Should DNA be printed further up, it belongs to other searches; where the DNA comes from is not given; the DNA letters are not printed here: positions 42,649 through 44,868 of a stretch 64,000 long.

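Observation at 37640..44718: Candidate undescribed peptide-modification/export system: 4 MKH-peptides + 3 RimJ/L-type GNAT domains + CPBP protease + ABC-2 exporter + SAM-cluster-less SPASM maturase homologue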

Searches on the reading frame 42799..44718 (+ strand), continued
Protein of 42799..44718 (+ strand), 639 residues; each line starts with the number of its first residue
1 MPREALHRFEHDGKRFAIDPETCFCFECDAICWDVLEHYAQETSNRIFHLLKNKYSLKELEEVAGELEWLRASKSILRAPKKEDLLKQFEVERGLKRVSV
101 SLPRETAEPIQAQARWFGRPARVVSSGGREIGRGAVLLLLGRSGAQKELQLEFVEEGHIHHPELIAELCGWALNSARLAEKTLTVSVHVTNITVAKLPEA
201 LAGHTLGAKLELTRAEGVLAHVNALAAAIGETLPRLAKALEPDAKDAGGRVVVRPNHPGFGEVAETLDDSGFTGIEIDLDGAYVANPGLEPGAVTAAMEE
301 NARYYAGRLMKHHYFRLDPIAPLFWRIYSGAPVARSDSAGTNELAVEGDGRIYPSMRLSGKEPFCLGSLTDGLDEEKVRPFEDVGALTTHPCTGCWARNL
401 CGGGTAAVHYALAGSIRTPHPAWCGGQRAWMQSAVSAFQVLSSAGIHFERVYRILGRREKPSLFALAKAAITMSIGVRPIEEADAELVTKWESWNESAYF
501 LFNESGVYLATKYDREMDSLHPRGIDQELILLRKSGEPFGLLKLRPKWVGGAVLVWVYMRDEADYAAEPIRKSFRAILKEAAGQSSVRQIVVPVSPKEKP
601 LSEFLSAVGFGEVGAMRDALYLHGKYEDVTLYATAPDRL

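Call 42: predict_structure(alignment_id=A1)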
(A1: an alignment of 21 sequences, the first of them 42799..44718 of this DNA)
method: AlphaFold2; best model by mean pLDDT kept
length: 639 residues; sequences in the alignment: 21
mean_pLDDT: 79.5   pTM: 0.66
mean pLDDT of the five models: 79.5, 78.1, 77.8, 77.1, 75.9
residues with pLDDT >= 90: 236; 70-90: 246; 50-70: 94; < 50: 63
segments of 3 or more residues with pLDDT < 50: 88-90, 106-125, 455-472, 494-508
pLDDT, mean of each block of 10 residues (from residue 1): 71 87 84 90 89 93 82 68 52 84 63 41 62 95 90 95 95 94 95 93 96 92 94 94 83 95 95 92 91 92 91 86 81 72 92 94 92 88 62 67 81 85 87 88 63 44 33 65 76 52 47 65 62 82 70 79 86 78 62 85 90 82 72 79
secondary structure, 60 per line:
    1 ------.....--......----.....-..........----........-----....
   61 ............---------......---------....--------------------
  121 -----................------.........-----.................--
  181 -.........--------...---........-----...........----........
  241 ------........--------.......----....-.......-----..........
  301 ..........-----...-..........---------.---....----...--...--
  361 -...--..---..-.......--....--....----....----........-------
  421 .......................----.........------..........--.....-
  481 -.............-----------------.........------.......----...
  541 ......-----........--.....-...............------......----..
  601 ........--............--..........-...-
elements in order: E7-11 E14-19 E24-28 H30-39 H44-51 H57-72 H82-87 E97-100 H126-141 E148-156 H162-178 E182-190 E205-212 H218-228 H233-240 E247-254 H263-269 E274-277 H279-285 H291-310 E316-318 H320-329 E343-346 E351-353 H375-381 H384-387 H390-393 H398-401 H406-413 H421-443 H448-456 H463-472 E475-479 H482-494 H512-520 E527-533 E538-546 E552-559 H562-566 H568-582 E589-594 H599-608 E611-622 E625-634

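Call 44: find_related_loci(query=A1, collection=metagenome_contigs, flank=8000)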
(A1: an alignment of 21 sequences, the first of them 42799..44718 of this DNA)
Query A1 (639 aa) in metagenome_contigs; peptide patterns used: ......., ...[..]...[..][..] (x = any residue, [..] = any of these).
297 stretches matched a pattern; 95 encode a relative of the query (tblastn E <= 1e-3); the best 80 are kept; 78 distinct loci.
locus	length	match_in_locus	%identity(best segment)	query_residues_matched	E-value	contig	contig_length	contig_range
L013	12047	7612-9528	89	1-639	0e+0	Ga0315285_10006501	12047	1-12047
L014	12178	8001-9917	74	1-639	0e+0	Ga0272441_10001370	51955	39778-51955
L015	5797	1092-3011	62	1-639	0e+0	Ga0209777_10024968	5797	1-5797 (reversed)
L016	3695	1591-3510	61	1-639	0e+0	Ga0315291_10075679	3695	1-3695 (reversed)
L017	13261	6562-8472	61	3-637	0e+0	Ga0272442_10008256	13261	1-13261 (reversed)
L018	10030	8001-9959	60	1-639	0e+0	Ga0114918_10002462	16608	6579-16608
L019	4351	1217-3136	55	1-639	0e+0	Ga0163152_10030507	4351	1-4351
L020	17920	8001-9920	55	1-639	0e+0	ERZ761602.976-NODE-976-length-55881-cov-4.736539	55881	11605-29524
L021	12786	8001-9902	58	1-639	0e+0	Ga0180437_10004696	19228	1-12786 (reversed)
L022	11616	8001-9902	58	1-633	0e+0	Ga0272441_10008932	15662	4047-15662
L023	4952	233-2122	56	2-632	0e+0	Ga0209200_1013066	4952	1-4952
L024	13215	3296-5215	61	1-639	0e+0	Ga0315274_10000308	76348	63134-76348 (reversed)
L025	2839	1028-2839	57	1-604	0e+0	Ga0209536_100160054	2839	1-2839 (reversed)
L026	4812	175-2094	55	1-639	0e+0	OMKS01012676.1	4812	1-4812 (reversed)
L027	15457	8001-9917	53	3-639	0e+0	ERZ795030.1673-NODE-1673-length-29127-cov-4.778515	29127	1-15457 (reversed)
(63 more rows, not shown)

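Call 47: fold_search(model_id=the predicted structure, library=pdb)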
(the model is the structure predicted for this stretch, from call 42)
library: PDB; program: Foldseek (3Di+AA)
matches with E <= 10: 961; with E <= 0.001: 298
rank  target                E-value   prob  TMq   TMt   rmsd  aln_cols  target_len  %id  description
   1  5wgg_A                4.2e-16  1.00  0.48  0.67   8.7       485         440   18  Structural Insights into Thioether Bond Formation in the Biosynthesis of Sactipeptides (released 2017-07-26)
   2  5why_B                1.8e-14  1.00  0.45  0.66   8.8       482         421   19  Structural Insights into Thioether Bond Formation in the Biosynthesis of Sactipeptides (released 2017-07-26)
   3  5why_A                1.7e-13  1.00  0.45  0.66   7.9       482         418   18  Structural Insights into Thioether Bond Formation in the Biosynthesis of Sactipeptides (released 2017-07-26)
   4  3igr_A                1.4e-08  1.00  0.22  0.67   4.3       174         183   17  The Crystal Structure of Ribosomal-protein-S5-alanine Acetyltransferase from Vibrio fischeri to 2.0A (released 2009-09-01)
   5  1s7l                  4.8e-08  1.00  0.23  0.71   3.9       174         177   18  RimL- Ribosomal L7/L12 alpha-N-protein acetyltransferase in complex with Coenzyme A (CoA-Cys134 Disulfide) (released 2005-03-15)
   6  7kx2_A                6.7e-08  1.00  0.23  0.76   3.4       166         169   14  Spermidine N-acetyltransferase SpeG F149A mutant from Vibrio cholerae (released 2020-12-16)
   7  7kwx_B                7.1e-08  1.00  0.22  0.74   3.2       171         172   13  Spermidine N-acetyltransferase SpeG N152L mutant from Vibrio cholerae (released 2020-12-16)
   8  7kwq_A                9.9e-08  1.00  0.23  0.76   3.3       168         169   13  Spermidine N-acetyltransferase SpeG R149-K152 chimera from Vibrio cholerae and hSSAT (released 2020-12-16)
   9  7kx3_A                9.9e-08  1.00  0.23  0.76   3.3       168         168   13  SpeG Spermidine N-acetyltransferase F149G mutant from Vibrio cholerae (released 2020-12-16)
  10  1z9u_B                1.0e-07  1.00  0.22  0.72   3.8       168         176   19  Structural Genomics, The crystal structure of the acetyl transferase, modifies N-terminal serine of 50S ribosomal subu (released 2005-07-05)
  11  7kwj_B                1.1e-07  1.00  0.22  0.75   3.9       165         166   12  Spermidine N-acetyltransferase SpeG K23-Q34 chimera from Vibrio cholerae and hSSAT (released 2020-12-16)
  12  4jly_C                1.1e-07  1.00  0.21  0.68   4.2       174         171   13  Dodecameric structure of spermidine N-acetyltransferase from Vibrio cholerae (released 2013-04-03)
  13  5ug4_C                1.5e-07  1.00  0.22  0.72   3.7       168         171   14  Structure of spermidine N-acetyltransferase SpeG from Vibrio cholerae (released 2017-01-25)
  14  7kwh_A                1.7e-07  1.00  0.23  0.76   3.4       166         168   14  Spermidine N-acetyltransferase SpeG K23-Y30 chimera from Vibrio cholerae and hSSAT (released 2020-12-16)
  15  4jly_B                1.7e-07  1.00  0.23  0.75   3.3       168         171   13  Dodecameric structure of spermidine N-acetyltransferase from Vibrio cholerae (released 2013-04-03)
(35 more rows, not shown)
